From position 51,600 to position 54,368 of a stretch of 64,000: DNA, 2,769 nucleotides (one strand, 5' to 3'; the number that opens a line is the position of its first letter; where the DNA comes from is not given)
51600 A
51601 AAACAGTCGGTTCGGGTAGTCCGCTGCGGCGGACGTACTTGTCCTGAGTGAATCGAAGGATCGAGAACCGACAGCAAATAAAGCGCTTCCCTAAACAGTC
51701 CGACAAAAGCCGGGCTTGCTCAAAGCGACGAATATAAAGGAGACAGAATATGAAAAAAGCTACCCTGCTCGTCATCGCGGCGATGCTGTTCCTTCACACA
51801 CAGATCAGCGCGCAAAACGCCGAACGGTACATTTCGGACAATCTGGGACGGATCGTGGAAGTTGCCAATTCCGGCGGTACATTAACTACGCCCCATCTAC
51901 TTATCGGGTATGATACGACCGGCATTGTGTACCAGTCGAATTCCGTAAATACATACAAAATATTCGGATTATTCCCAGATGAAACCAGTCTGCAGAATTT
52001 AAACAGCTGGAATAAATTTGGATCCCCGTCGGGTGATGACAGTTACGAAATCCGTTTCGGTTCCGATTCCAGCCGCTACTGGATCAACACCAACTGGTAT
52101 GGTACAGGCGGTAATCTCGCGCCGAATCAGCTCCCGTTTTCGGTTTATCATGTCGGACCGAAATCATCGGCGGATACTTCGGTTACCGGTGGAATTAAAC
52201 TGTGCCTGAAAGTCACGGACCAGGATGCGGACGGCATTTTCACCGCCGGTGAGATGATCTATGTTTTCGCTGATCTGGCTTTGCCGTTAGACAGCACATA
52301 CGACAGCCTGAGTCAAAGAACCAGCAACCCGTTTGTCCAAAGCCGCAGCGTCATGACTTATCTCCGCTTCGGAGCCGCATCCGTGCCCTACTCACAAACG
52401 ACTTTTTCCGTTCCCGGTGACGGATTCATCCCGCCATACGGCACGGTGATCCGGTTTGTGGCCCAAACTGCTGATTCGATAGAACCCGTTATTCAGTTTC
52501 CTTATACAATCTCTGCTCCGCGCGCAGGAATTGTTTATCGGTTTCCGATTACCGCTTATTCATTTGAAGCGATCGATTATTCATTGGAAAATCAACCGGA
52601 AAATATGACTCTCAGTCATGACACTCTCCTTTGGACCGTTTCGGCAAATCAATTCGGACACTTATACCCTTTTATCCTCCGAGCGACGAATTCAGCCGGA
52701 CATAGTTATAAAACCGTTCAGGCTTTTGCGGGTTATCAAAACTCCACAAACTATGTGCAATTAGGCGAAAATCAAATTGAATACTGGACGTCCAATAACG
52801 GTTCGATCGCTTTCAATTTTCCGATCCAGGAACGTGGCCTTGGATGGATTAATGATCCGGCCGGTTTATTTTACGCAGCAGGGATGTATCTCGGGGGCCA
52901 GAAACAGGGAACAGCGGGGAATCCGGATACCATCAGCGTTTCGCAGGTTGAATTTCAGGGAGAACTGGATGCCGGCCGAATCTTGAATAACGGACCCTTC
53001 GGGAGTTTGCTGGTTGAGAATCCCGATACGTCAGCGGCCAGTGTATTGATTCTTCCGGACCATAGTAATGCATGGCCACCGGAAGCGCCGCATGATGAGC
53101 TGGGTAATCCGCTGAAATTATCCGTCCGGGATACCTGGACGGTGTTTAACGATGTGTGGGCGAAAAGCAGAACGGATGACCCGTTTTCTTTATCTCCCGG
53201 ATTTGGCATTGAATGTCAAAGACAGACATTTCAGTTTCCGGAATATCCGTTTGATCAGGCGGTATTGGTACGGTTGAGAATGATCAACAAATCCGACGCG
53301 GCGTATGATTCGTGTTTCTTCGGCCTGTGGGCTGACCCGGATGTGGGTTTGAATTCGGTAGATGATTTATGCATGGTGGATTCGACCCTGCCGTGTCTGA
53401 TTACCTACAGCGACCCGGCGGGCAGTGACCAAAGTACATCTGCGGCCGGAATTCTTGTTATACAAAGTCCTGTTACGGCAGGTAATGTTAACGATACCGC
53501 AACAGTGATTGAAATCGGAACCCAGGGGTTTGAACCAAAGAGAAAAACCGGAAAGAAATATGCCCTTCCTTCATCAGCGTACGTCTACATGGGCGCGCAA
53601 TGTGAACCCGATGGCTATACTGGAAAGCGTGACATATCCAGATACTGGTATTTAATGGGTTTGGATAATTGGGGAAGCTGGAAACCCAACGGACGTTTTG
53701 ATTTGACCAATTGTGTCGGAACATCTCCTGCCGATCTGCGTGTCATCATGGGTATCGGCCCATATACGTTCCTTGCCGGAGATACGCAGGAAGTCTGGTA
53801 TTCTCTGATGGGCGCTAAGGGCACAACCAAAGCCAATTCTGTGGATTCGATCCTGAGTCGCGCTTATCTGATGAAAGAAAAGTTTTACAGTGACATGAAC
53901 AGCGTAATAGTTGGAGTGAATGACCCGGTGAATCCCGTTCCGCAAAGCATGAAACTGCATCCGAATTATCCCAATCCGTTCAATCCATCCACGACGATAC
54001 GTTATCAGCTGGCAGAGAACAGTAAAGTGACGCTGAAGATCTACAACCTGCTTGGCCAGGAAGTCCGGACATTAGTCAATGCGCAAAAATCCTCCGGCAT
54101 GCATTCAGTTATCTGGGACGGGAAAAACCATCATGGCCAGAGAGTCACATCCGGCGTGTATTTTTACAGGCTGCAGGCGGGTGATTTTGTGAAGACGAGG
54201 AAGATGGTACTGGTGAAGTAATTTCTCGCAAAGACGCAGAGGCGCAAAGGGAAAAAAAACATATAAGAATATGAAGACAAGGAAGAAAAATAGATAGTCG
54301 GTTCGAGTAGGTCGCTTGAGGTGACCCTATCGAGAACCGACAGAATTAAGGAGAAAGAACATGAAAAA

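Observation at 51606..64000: Tandem array of five mosaic T9SS cargo paralogs of unknown function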

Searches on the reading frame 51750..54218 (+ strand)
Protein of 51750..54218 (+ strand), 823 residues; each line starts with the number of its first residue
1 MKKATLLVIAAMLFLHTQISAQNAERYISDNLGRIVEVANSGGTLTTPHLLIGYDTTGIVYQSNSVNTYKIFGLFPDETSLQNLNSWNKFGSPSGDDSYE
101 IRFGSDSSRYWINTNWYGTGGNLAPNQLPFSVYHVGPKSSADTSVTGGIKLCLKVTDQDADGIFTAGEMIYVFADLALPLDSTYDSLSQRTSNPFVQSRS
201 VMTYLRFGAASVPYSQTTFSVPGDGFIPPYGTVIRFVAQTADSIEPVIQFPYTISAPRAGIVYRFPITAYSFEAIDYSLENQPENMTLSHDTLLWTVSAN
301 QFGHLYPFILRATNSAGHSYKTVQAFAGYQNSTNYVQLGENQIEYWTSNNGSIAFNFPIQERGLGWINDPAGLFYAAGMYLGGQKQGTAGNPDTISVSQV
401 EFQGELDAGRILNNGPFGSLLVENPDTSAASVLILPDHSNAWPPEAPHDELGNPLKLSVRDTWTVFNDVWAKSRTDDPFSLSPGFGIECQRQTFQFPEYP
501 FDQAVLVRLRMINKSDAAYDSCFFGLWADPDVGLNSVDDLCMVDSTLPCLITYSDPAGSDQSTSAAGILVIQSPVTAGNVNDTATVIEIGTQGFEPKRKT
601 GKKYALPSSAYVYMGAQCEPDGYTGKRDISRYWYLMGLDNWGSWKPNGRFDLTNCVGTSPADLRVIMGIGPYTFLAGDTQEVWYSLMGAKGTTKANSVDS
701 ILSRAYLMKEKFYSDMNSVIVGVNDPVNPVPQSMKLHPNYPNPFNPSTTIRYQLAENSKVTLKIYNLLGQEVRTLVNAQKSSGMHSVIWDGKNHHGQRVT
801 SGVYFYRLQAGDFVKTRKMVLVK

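Call 7: search_protein_families(library=pfam, proteins=[window:51750-54218:+], max_evalue=0.1)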
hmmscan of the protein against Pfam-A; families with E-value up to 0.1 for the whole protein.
window:51750-54218:+ (823 aa): 3 families
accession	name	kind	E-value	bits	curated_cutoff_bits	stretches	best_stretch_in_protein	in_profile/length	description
PF13860.13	FlgD_ig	-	1.5e-10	41.3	27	1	748-810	12-75/79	FlgD Ig-like domain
PF18962.6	Por_Secre_tail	-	5e-08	33.6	27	1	740-820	2-74/75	Secretion system C-terminal sorting domain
PF13585.12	CHU_C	-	6.6e-06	26.6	27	1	754-810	23-72/86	CHU_C Type IX secretion signal domain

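Call 10: find_encoding_contigs(protein=window:51750-54218:+, flank=10000, max_places=6)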
Protein window:51750-54218:+ (823 aa): no gene with exactly this product is on record in the collection.

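Call 12: find_homologous_proteins(query=window:51750-54218:+, max_evalue=0.001)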
Query window:51750-54218:+ (823 aa): 43 proteins with E <= 0.001 among 8000 candidates.
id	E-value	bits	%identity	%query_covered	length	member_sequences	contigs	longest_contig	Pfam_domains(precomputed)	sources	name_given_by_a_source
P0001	0.0e+0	1108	62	100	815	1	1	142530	PF13585.13,PF18962.8,PF13860.13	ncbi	-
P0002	0.0e+0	1073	61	100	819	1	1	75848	PF13585.13,PF18962.8,PF13860.13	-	-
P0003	0.0e+0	1070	67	87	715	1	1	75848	-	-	-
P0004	1.8e-287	974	57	100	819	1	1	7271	PF13585.13,PF18962.8,PF13860.13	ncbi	-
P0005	7.6e-227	774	46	100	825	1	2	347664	PF18962.8,PF13860.13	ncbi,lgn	-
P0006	1.8e-207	710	46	97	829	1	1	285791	PF18962.8,PF13860.13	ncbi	-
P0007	9.3e-207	707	45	96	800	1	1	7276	PF18962.8,PF13860.13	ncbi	-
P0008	2.2e-190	653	43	100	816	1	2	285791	PF18962.8,PF13860.13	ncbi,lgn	-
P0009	1.6e-168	581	49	72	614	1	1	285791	-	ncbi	-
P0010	1.0e-161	558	47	70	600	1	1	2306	-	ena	-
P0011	3.7e-142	493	49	59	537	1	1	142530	PF18962.8,PF13860.13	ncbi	-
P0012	1.5e-130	455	41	52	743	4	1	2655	PF18962.8,PF13860.13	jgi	-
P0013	1.4e-118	416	44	59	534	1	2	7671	PF13585.13,PF18962.8,PF13860.13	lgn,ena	-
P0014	2.6e-117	411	48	38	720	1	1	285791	PF01546.34,PF04389.23,PF18962.8,PF13860.13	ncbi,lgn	-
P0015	7.9e-114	400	47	40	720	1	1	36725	PF01546.34,PF04389.23,PF13860.13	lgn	-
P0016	1.4e-110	389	47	39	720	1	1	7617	PF01546.34,PF13585.13,PF04389.23,PF18962.8,PF13860.13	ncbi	-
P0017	2.8e-109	385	46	39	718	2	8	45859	PF01546.34,PF04389.23,PF18962.8,PF13860.13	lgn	-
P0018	3.0e-17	80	48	12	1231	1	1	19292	PF00246.30,PF20773.6,PF18962.8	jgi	-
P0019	7.7e-17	79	44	13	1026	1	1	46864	PF16586.12,PF18962.8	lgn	-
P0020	1.4e-15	75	44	12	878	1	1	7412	PF00932.26,PF18962.8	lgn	-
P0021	6.5e-15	73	40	11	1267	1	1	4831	PF22073.3,PF13229.13,PF15780.12,PF07610.18,PF18962.8,PF13860.13,PF22544.3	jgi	jgi:hypothetical protein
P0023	1.6e-14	71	48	11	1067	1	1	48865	PF01839.30,PF13517.13,PF18962.8,PF13860.13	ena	-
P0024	3.9e-14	70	43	11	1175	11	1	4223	PF18962.8,PF25852.1,PF14870.13,PF13860.13,PF15902.13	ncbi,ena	-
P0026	2.0e-13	68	43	12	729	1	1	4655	PF13229.13,PF18962.8,PF18998.7,PF22842.4,PF14592.13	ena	-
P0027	3.2e-13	67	43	11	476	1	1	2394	PF18962.8,PF13860.13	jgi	jgi:hypothetical protein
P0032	1.1e-9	55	38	13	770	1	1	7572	PF26182.1,PF00963.25,PF18962.8,PF02368.25,PF26918.1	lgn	-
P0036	3.2e-7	47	32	12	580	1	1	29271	PF04151.22,PF18962.8,PF13860.13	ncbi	-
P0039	6.6e-7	46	32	17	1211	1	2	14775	PF18962.8,PF13620.13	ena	-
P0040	7.5e-7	46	38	11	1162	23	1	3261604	PF18962.8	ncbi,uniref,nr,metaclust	ncbi:T9SS type A sorting domain-containing protein [Rhodothermus marinus]|uniref:Secretion system C-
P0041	1.6e-6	45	37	11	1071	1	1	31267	PF13229.13,PF18962.8,PF05048.20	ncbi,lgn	-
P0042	2.5e-6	44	36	12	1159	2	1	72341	PF18962.8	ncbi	-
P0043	5.8e-5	40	25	31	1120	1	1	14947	-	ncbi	-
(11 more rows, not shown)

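Call 14: find_encoding_contigs(protein=P0006, flank=10000, max_places=3)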
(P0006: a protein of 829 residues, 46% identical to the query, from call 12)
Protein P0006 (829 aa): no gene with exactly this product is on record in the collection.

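Call 15: find_encoding_contigs(protein=P0001, flank=10000, max_places=3)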
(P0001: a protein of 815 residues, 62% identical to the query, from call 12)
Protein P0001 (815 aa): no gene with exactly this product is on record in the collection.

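Call 16: find_encoding_contigs(protein=P0005, flank=10000, max_places=3)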
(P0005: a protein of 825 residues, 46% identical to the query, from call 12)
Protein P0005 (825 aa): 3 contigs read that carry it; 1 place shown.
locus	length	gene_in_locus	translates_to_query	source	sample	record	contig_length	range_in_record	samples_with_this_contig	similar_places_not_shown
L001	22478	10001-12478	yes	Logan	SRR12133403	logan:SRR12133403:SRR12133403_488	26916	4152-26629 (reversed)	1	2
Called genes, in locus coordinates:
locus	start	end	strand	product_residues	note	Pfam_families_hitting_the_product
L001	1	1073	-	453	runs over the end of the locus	?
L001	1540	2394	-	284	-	PF08902:DUF1848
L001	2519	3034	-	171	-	PF01965:DJ-1_PfpI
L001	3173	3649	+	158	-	PF00578:AhpC-TSA, PF08534:Redoxin, PF00085:Thioredoxin (weak), PF00255:GSHPx, PF13098:Thioredoxin_2, PF13905:Thioredoxin_8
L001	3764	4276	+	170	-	PF00210:Ferritin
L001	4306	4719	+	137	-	-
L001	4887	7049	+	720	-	PF07715:Plug, PF00593:TonB_dep_Rec_b-barrel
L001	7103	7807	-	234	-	PF06508:QueC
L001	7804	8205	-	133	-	PF01242:PTPS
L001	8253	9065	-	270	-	PF04055:Radical_SAM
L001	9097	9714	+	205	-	PF01694:Rhomboid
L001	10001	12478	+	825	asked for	PF13860:FlgD_ig, PF18962:Por_Secre_tail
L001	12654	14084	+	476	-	PF01799:Fer2_2, PF00941:FAD_binding_5, PF03450:CO_deh_flav_C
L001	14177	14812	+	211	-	-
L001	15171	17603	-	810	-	PF01343:Peptidase_S49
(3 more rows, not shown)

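Call 23: find_related_loci(query=A2, collection=genome_contigs, flank=10000)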
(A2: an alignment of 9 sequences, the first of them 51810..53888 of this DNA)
Query A2 (693 aa) in genome_contigs; peptide patterns used: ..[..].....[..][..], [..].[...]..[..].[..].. (x = any residue, [..] = any of these).
51 stretches matched a pattern; 3 encode a relative of the query (tblastn E <= 1e-3); 3 distinct loci.
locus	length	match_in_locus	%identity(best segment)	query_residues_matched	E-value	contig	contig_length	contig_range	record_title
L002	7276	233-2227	44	10-692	2e-173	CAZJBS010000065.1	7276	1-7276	MAG TPA_asm: uncultured Bacteroidota bacterium isolate binchicken_co16_299 genome assembly, contig: NODE_16757_length_72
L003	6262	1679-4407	42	10-692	2e-153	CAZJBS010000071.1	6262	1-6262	MAG TPA_asm: uncultured Bacteroidota bacterium isolate binchicken_co16_299 genome assembly, contig: NODE_20475_length_62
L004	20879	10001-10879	48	1-301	2e-78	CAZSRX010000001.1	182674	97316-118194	MAG TPA_asm: uncultured Bacteroidota bacterium isolate binchicken_co135_74 genome assembly, contig: NODE_156_length_1826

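Call 24: find_related_loci(query=A2, collection=metagenome_contigs, flank=10000)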
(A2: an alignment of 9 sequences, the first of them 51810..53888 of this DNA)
Query A2 (693 aa) in metagenome_contigs; peptide patterns used: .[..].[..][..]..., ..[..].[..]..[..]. (x = any residue, [..] = any of these).
124 stretches matched a pattern; 3 encode a relative of the query (tblastn E <= 1e-3); 3 distinct loci.
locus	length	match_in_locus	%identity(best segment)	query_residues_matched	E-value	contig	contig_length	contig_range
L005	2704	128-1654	41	186-692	3e-118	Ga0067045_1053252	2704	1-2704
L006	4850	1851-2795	31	353-693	4e-35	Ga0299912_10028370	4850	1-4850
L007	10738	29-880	31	389-693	4e-29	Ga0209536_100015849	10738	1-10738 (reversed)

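Call 26: search_solved_structures(query=A2, max_evalue=10, show_alignments=2)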
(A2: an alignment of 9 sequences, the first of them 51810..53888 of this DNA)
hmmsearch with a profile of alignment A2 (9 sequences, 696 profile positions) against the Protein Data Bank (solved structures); distinct sequences matched with E-value up to 10: 1.
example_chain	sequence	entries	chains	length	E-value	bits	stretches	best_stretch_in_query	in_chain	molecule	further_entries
3lpw_A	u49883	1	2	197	0.32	12.8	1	276-346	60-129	A77-A78 domain from Titin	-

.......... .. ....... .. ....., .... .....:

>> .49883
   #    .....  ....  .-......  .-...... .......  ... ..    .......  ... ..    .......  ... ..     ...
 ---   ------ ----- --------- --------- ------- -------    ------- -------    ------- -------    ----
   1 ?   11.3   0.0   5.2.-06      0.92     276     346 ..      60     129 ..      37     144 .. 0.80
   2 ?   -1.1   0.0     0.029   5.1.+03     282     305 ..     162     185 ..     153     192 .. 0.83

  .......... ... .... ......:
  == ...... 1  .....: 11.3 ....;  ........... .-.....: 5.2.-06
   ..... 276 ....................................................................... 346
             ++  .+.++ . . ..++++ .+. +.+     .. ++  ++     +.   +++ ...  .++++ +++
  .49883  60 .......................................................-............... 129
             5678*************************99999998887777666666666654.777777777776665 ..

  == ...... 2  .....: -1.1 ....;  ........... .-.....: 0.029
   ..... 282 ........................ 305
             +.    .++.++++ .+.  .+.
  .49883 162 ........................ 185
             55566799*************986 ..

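Call 27: search_protein_families(library=ncbifam, proteins=[window:51750-54218:+, P0043, P0014], max_evalue=1)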
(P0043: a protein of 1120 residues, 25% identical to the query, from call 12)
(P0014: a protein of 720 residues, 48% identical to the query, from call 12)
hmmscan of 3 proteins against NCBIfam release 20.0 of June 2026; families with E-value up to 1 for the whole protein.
window:51750-54218:+ (823 aa): 11 families
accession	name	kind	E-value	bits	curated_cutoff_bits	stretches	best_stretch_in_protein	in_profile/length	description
TIGR04183.1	Por_Secre_tail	domain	2.1e-12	46.8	23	1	740-820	2-70/72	T9SS type A sorting domain-containing protein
NF052323.1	T9SSA_dep_M6i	equivalog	1.2e-09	36.7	600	1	739-812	960-1028/1043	T9SS-dependent M6-like inactivated metalloprotease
NF033707.1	T9SS_sortase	equivalog_domain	1.2e-09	36.4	420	1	737-810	999-1077/1095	type IX secretion system sortase PorU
NF005176.1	PRK06655.1-1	equivalog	1.8e-07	31.3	230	1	756-810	95-149/197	flagellar hook assembly protein FlgD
NF009276.0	PRK12633.1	equivalog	1.6e-06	28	383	1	754-812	124-183/234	flagellar basal body rod modification protein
NF052228.1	T9SS_PorZ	equivalog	4.3e-06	25.4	260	1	739-807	675-739/757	type IX secretion system anionic LPS delivery protein PorZ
NF038113.1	T9SSA_dep_M36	equivalog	8.6e-05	20.9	885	1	738-821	794-868/869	T9SS-dependent M36 family metallopeptidase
NF009452.0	PRK12812.1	equivalog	0.0031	16.8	258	1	756-806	150-202/289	flagellar basal body rod modification protein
NF009277.0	PRK12634.1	equivalog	0.05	13.7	333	1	759-804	123-168/221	flagellar basal body rod modification protein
NF009453.0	PRK12813.1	equivalog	0.051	13.1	264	1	755-810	121-173/223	flagellar basal body rod modification protein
NF053608.1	Lsa66_OmpA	equivalog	0.063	11.7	700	1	786-815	204-233/581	fibronectin-binding adhesin Lsa66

P0043 (1120 aa): 3 families
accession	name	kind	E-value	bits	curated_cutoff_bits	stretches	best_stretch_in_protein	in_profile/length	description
NF052228.1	T9SS_PorZ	equivalog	1.4e-09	37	260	1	1012-1112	666-757/757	type IX secretion system anionic LPS delivery protein PorZ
TIGR04183.1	Por_Secre_tail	domain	0.0001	22.2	23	1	1021-1097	1-60/72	T9SS type A sorting domain-containing protein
NF052323.1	T9SSA_dep_M6i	equivalog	0.019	12.9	600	1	1046-1111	977-1042/1043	T9SS-dependent M6-like inactivated metalloprotease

P0014 (720 aa): 23 families
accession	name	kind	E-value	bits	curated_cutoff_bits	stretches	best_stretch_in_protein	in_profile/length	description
NF045908.1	AminopepLapALeg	equivalog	4.8e-19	68.5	600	1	314-608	110-389/396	aminopeptidase LapA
TIGR04183.1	Por_Secre_tail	domain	1.2e-10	41.2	23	1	637-717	2-70/72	T9SS type A sorting domain-containing protein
NF033707.1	T9SS_sortase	equivalog_domain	2.4e-08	32.1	420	1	634-706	999-1076/1095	type IX secretion system sortase PorU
NF052323.1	T9SSA_dep_M6i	equivalog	1.5e-07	29.8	600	1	636-709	960-1028/1043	T9SS-dependent M6-like inactivated metalloprotease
NF009276.0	PRK12633.1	equivalog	1.2e-05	25.1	383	1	644-704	117-178/234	flagellar basal body rod modification protein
NF005176.1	PRK06655.1-1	equivalog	1.4e-05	25.1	230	1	653-708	95-150/197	flagellar hook assembly protein FlgD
NF038113.1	T9SSA_dep_M36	equivalog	5.5e-05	21.5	885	1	634-717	793-867/869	T9SS-dependent M36 family metallopeptidase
NF007568.0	PRK10199.1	equivalog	7.1e-05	22.2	298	1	356-504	52-201/346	aminopeptidase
NF058540.1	Ncarbamyl_ErtE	equivalog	0.00015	20.5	520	1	403-486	64-136/418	N-carbamyl-l-glutamate amidohydrolase ErtE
NF006771.0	PRK09290.1-5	subfamily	0.00028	19.5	399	1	442-488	89-140/413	allantoate amidohydrolase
NF009531.0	PRK12893.1-5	equivalog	0.00042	18.9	486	1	443-485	92-134/421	Zn-dependent hydrolase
NF052228.1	T9SS_PorZ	equivalog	0.00052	18.6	260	1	636-704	675-739/757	type IX secretion system anionic LPS delivery protein PorZ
TIGR01910.1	DapE-ArgE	subfamily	0.0013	18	217.6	1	442-496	102-156/373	ArgE/DapE family deacylase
NF009452.0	PRK12812.1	equivalog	0.0021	17.4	258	1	654-703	151-202/289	flagellar basal body rod modification protein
TIGR01879.1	hydantase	subfamily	0.0027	16.7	204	1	403-510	55-154/401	hydantoinase/carbamoylase family amidase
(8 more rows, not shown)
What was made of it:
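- Checked: The sorting domain passes TIGR04183 and PF18962 cut-offs in c1, c2 and c4 (calls 7, 27).
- The sorting domain scores above curated cut-offs (calls 7, 27).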

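Call 28: search_protein_families(library=pfam, proteins=[P0043, P0014, P0011, P0012], max_evalue=1)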
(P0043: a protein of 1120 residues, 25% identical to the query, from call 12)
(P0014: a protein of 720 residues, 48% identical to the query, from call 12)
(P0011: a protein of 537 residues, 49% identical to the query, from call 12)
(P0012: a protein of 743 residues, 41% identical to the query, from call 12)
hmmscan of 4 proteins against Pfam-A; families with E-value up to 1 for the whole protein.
P0043 (1120 aa): 3 families
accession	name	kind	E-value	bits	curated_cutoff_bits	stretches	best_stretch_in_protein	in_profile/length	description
PF13860.13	FlgD_ig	-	0.043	14.2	27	1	1049-1091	24-69/79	FlgD Ig-like domain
PF18962.6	Por_Secre_tail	-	0.11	13.3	27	1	1021-1096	1-63/75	Secretion system C-terminal sorting domain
PF06006.17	DUF905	-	0.17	12.3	22.3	1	593-628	28-64/70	Bacterial protein of unknown function (DUF905)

P0014 (720 aa): 6 families
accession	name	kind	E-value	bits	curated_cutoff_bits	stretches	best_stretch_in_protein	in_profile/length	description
PF04389.22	Peptidase_M28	-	4.2e-38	131.5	21.3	1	403-607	1-191/193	Peptidase family M28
PF01546.33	Peptidase_M20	-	1.6e-10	41.7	24.6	1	441-574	31-173/206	Peptidase family M20/M25/M40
PF13860.13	FlgD_ig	-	7.7e-10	39.1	27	1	646-706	13-74/79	FlgD Ig-like domain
PF18962.6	Por_Secre_tail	-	3.1e-07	31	27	1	637-716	2-73/75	Secretion system C-terminal sorting domain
PF13585.12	CHU_C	-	4.8e-05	23.8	27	1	655-707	27-72/86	CHU_C Type IX secretion signal domain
PF05450.20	Nicastrin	-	0.12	12.4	25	1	441-499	20-80/218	Nicastrin large lobe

P0011 (537 aa): 4 families
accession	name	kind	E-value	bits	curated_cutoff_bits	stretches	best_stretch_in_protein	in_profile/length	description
PF13860.13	FlgD_ig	-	3.7e-13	49.7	27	1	462-523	12-74/79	FlgD Ig-like domain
PF18962.6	Por_Secre_tail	-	4.4e-07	30.5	27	1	454-532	2-72/75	Secretion system C-terminal sorting domain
PF13585.12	CHU_C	-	9e-05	23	27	1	463-524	19-72/86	CHU_C Type IX secretion signal domain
PF10029.15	DUF2271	-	0.24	11.5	27.3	1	487-524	65-102/136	Predicted periplasmic protein (DUF2271)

P0012 (743 aa): 4 families
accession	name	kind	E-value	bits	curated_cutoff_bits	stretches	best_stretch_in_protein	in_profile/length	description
PF13860.13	FlgD_ig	-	6e-14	52.2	27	1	678-730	23-75/79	FlgD Ig-like domain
PF18962.6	Por_Secre_tail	-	6e-05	23.7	27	1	660-740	2-74/75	Secretion system C-terminal sorting domain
PF13585.12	CHU_C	-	0.00023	21.7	27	1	674-730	23-72/86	CHU_C Type IX secretion signal domain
PF05345.18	He_PIG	-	0.0016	19.3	24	1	4-44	49-89/96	Putative Ig domain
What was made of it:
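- Closest known: Porphyromonas gingivalis gingipain/haemagglutinin family. Different: None of these is present here (calls 7, 28).
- The N module is fused to M28 peptidases in P0014-17 (calls 12, 28). The N module is attached to a true M28 peptidase in P0014-17 (call 28).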

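Call 55: list_cluster_members(proteins=[P0001, P0004, P0005, P0006, P0008, P0009, P0011, P0014, P0016, P0044])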
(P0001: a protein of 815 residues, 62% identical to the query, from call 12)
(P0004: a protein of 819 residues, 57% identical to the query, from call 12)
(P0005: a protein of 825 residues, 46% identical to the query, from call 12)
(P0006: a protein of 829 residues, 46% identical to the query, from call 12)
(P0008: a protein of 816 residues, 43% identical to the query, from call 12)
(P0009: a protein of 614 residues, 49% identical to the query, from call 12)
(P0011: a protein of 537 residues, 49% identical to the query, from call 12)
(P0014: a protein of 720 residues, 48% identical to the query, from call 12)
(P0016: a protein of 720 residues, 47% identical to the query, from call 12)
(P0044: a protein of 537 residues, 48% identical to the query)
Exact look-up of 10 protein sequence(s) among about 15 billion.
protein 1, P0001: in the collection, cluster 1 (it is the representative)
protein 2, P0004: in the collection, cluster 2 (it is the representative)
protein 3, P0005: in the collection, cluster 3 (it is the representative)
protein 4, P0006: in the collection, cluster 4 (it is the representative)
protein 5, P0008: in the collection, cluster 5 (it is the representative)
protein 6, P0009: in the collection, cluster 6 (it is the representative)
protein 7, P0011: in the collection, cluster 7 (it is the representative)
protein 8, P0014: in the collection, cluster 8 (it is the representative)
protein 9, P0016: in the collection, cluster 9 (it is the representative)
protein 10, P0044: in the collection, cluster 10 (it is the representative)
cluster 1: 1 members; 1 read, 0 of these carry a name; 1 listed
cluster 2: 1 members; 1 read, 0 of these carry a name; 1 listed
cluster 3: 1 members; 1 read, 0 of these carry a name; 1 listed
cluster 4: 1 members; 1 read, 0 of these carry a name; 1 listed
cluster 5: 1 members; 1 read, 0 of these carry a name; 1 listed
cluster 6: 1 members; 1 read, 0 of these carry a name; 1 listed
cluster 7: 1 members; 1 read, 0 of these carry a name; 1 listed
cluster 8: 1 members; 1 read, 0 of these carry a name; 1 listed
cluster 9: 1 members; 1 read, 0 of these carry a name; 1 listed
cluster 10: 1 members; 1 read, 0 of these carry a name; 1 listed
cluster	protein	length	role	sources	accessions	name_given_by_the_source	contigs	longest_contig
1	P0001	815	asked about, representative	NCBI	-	-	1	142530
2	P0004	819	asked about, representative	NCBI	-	-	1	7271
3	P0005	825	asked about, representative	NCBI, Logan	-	-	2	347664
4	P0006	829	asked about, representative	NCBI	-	-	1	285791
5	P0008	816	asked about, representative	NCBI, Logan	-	-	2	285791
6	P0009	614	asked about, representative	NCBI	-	-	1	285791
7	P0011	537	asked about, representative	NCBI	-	-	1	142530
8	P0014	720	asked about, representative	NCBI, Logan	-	-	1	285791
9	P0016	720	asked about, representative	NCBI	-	-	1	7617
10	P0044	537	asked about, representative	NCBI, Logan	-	-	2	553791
